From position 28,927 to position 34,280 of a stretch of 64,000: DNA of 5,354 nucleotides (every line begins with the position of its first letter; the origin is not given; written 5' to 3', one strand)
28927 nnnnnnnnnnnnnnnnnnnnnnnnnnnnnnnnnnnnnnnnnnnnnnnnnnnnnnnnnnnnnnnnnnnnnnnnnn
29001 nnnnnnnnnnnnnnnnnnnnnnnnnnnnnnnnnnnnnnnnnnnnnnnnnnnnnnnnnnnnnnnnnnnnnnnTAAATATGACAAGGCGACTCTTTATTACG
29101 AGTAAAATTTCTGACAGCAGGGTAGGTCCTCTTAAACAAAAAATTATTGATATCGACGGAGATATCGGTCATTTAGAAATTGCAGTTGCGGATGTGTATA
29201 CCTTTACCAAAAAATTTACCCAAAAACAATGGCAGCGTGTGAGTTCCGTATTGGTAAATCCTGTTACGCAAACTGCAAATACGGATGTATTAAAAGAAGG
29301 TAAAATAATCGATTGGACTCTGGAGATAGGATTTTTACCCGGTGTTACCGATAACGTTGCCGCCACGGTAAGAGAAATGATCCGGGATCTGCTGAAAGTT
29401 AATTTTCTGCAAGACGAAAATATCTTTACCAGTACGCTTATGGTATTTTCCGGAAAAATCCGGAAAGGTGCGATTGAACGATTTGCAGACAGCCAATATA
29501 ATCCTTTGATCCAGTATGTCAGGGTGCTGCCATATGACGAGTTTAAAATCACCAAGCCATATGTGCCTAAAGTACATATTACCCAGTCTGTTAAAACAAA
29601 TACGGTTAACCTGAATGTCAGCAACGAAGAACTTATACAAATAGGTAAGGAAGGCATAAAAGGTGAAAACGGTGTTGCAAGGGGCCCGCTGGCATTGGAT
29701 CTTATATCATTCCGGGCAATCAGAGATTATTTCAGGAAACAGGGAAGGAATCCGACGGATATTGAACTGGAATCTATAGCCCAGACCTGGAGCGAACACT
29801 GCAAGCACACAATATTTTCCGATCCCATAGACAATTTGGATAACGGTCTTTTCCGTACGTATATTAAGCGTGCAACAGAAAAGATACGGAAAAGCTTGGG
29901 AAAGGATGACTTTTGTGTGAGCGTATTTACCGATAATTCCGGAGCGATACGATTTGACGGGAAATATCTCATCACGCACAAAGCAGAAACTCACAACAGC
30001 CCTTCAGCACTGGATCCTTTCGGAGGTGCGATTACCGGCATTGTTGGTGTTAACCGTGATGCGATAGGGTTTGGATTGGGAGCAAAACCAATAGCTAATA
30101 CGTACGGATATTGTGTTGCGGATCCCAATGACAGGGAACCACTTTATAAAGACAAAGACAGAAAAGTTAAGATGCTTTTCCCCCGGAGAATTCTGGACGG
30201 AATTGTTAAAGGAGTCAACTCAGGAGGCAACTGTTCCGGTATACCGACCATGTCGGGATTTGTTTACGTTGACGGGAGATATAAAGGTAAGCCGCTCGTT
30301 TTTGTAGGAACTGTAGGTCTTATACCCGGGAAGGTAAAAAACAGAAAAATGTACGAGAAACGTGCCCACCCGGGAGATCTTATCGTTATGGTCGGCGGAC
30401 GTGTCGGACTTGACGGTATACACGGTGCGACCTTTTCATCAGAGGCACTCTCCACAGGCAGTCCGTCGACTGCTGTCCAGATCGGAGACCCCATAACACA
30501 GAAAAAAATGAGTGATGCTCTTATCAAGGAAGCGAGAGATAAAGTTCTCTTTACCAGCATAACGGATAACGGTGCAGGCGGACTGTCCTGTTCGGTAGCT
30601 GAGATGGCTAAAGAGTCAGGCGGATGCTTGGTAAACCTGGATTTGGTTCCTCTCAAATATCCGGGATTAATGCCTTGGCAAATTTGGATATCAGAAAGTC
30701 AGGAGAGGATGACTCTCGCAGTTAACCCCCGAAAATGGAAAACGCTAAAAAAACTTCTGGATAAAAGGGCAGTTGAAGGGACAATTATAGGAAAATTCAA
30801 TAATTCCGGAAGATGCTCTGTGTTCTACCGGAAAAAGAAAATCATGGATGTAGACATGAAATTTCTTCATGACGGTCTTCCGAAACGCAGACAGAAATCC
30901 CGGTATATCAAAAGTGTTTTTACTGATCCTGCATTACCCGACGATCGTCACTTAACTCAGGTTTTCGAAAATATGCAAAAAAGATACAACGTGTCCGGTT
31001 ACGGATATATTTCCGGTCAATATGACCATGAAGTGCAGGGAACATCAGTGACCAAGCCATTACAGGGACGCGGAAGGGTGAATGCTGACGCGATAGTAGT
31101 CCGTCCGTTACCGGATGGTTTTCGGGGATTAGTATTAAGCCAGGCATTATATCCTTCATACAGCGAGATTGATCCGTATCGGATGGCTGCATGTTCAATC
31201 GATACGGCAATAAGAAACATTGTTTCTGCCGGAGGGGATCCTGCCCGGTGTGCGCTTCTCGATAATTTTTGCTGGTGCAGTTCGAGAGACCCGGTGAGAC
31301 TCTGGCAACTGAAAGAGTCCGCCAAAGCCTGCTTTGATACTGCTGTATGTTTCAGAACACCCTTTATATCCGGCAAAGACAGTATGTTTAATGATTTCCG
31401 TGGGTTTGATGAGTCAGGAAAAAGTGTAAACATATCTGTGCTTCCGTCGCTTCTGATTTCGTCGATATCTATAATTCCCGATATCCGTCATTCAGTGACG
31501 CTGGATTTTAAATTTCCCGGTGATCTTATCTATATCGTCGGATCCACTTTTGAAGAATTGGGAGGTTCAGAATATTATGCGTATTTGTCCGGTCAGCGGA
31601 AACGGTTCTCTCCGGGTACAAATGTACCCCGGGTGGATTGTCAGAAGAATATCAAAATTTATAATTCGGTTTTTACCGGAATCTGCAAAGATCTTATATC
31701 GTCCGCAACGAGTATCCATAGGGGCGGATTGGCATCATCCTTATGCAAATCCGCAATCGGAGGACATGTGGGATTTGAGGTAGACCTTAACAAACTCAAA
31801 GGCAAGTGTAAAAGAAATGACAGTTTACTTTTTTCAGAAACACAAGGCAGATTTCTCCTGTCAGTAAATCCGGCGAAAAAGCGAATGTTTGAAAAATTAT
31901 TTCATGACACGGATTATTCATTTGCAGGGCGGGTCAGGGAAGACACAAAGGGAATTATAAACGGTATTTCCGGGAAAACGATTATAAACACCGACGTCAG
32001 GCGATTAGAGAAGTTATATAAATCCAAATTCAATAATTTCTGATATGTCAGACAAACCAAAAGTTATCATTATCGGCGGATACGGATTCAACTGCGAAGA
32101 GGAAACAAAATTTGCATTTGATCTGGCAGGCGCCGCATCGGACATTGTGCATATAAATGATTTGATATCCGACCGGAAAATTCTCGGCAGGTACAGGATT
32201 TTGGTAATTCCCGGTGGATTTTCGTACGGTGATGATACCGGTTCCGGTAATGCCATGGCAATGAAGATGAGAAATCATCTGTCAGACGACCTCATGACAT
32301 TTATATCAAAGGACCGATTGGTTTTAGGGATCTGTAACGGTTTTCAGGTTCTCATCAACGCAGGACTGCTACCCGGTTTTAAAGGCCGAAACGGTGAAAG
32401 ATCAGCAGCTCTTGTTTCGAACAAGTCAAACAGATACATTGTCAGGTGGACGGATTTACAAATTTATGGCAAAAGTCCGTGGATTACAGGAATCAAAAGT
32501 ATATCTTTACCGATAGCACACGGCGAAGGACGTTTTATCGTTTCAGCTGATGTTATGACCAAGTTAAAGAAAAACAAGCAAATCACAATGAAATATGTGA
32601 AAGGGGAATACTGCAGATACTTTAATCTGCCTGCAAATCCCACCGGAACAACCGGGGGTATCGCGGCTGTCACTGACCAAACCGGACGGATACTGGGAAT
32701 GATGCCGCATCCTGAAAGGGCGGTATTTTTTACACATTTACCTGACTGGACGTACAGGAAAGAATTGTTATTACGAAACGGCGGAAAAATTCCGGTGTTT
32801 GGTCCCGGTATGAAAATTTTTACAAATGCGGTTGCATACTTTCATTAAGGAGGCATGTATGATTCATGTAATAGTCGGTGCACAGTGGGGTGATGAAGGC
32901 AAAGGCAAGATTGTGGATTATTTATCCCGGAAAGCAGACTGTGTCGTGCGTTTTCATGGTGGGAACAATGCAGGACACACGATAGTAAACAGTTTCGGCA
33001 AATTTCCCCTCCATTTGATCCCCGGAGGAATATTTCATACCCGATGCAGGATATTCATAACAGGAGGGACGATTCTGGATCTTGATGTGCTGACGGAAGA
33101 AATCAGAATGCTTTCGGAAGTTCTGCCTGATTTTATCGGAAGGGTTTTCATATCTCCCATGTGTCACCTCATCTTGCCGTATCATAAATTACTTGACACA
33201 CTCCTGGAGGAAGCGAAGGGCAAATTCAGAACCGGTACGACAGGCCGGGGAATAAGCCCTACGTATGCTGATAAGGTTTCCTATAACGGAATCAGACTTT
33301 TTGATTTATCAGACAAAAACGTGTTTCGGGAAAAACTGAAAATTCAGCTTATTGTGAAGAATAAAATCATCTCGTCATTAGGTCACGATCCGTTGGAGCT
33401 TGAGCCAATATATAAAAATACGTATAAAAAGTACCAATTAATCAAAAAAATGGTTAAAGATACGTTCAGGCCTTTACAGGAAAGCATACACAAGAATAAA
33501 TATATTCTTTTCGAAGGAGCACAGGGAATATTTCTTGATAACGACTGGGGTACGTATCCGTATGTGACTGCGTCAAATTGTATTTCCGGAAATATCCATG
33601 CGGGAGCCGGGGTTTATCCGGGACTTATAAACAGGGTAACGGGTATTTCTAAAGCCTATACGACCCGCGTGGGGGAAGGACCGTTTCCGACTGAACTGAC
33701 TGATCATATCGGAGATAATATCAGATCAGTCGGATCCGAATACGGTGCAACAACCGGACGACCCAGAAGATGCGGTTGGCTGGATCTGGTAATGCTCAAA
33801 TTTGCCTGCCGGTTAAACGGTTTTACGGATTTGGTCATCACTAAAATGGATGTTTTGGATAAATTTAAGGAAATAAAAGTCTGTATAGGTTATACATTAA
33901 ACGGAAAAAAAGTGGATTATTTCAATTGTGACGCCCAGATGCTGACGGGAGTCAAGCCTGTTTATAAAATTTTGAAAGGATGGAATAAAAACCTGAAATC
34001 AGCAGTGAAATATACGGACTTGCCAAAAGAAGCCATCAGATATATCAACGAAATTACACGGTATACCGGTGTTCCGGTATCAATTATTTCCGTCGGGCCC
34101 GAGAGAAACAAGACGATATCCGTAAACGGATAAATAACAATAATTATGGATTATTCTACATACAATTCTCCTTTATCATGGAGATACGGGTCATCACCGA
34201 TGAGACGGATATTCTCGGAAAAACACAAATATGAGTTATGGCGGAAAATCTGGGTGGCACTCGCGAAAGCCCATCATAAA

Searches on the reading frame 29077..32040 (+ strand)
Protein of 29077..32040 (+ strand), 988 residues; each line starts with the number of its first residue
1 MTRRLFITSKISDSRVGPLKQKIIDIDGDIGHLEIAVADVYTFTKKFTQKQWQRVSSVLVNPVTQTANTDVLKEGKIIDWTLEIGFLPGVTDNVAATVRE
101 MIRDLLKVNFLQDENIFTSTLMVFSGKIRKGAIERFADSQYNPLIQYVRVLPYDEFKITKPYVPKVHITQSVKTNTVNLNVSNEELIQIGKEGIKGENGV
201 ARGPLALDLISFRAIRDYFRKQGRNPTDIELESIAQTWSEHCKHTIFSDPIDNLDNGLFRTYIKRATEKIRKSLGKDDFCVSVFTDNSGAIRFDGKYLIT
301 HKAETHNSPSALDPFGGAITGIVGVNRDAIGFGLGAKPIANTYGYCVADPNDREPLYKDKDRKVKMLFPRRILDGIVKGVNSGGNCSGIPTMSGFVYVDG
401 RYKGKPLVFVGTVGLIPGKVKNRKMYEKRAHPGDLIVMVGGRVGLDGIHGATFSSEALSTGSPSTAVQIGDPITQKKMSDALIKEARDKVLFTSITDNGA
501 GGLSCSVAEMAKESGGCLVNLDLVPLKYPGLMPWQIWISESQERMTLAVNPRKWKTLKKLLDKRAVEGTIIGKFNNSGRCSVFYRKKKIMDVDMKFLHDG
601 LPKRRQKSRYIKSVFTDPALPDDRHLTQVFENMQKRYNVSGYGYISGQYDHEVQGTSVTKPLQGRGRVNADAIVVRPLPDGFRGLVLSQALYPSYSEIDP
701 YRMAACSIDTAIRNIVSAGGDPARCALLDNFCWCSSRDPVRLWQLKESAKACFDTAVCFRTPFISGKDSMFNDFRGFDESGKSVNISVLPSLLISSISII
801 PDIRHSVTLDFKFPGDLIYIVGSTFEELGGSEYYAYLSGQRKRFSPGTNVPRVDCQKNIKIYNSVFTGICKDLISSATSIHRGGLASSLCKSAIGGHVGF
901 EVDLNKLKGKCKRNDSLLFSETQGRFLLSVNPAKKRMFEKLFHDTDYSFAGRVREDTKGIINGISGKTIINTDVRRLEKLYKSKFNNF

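Call 65: search_protein_families(library=pfam, proteins=[window:29077-32040:+], max_evalue=0.00001)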
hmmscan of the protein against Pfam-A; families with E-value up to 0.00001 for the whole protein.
window:29077-32040:+ (988 aa): 3 families
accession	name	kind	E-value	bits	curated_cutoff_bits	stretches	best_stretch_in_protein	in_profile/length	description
PF02769.27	AIRS_C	-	4.7e-42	144.2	23.1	2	432-584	2-155/156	AIR synthase related protein, C-terminal domain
PF00586.29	AIRS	-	5.8e-20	72.2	24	1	286-416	2-112/112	AIR synthase related protein, N-terminal domain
PF18072.6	FGAR-AT_linker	-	1.2e-13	51.7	26.6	1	205-244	10-49/50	Formylglycinamide ribonucleotide amidotransferase linker domain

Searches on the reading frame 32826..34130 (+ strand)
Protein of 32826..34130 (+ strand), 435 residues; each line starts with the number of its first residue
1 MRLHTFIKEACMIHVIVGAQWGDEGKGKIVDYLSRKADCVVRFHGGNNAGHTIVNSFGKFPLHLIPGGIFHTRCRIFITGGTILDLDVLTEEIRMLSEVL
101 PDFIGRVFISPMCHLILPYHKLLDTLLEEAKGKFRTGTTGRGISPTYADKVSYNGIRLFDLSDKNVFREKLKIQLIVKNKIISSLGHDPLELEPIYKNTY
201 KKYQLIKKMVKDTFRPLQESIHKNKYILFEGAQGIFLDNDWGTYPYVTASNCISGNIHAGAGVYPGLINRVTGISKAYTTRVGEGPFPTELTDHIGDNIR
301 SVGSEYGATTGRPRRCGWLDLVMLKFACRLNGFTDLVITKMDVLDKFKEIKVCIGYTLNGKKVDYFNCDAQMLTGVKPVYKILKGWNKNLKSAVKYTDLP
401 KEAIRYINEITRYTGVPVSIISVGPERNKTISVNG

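Call 65: search_protein_families(library=pfam, proteins=[window:32826-34130:+], max_evalue=0.00001)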
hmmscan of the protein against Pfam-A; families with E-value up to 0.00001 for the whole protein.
window:32826-34130:+ (435 aa): 1 family
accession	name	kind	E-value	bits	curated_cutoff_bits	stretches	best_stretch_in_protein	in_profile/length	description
PF00709.27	Adenylsucc_synt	-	3.3e-163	543.7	27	1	15-431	1-416/416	Adenylosuccinate synthetase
